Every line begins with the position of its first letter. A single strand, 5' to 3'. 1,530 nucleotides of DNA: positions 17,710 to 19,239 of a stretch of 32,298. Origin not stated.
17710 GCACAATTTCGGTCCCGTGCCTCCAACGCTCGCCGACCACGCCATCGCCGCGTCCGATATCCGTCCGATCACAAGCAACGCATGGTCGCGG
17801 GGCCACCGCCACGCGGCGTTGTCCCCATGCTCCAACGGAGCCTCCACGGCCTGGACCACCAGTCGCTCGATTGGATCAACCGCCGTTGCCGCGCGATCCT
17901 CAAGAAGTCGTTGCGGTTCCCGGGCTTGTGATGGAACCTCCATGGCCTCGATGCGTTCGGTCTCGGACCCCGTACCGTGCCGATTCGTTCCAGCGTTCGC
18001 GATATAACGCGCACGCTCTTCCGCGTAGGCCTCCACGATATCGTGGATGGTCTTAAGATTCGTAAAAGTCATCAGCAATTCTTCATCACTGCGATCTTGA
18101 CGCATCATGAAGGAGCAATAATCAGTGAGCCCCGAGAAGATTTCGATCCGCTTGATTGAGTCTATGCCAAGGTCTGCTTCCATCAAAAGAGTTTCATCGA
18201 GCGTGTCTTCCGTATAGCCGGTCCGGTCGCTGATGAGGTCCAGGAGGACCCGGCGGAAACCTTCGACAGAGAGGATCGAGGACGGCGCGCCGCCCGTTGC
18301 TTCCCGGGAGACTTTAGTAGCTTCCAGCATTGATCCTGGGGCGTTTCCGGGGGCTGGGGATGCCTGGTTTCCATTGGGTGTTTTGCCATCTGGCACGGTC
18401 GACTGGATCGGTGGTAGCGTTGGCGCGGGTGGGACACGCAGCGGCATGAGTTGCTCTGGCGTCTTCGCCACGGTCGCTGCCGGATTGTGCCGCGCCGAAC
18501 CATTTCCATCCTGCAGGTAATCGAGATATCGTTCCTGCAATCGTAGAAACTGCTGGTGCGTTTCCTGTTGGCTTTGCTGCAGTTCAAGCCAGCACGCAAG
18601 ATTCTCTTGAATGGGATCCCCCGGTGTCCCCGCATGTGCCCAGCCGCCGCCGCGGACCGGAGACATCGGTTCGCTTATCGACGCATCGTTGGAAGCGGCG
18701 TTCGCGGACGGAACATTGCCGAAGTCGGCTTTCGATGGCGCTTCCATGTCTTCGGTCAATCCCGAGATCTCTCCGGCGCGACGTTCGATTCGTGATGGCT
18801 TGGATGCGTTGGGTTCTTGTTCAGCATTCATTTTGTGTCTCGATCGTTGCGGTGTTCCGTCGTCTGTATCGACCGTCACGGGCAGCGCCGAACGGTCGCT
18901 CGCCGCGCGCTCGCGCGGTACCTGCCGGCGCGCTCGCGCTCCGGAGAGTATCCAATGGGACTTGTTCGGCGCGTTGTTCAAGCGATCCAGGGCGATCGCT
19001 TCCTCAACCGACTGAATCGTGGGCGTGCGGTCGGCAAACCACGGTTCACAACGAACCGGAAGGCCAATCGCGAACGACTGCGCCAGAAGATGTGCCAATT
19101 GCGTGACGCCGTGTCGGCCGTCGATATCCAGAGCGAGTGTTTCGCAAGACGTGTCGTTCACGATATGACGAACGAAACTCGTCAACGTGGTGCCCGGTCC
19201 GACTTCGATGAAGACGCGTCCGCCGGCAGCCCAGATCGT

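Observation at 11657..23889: Stand-alone, translationally coupled two-gene iterative PKS mixing PUFA-synthase and enediyne-PKSE logic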

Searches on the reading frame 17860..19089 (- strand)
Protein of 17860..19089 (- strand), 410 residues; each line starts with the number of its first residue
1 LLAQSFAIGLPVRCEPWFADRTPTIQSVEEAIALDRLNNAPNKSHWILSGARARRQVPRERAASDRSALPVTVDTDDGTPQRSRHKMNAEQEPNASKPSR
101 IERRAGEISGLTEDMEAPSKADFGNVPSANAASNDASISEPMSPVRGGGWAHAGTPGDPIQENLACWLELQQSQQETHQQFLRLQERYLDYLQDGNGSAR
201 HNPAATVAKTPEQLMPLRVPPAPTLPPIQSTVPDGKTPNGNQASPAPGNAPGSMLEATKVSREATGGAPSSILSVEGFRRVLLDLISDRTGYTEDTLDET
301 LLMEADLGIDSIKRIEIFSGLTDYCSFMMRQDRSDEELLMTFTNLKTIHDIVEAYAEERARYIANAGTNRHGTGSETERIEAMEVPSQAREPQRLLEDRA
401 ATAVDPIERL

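Call 54: search_protein_families(library=pfam, proteins=[window:17860-19089:-], max_evalue=10)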
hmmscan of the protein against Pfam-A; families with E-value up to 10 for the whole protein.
window:17860-19089:- (410 aa): 1 family
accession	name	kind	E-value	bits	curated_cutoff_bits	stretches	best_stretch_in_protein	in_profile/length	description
PF00550.31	PP-binding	-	0.098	13.4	20.8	1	281-323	2-43/67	Phosphopantetheine attachment site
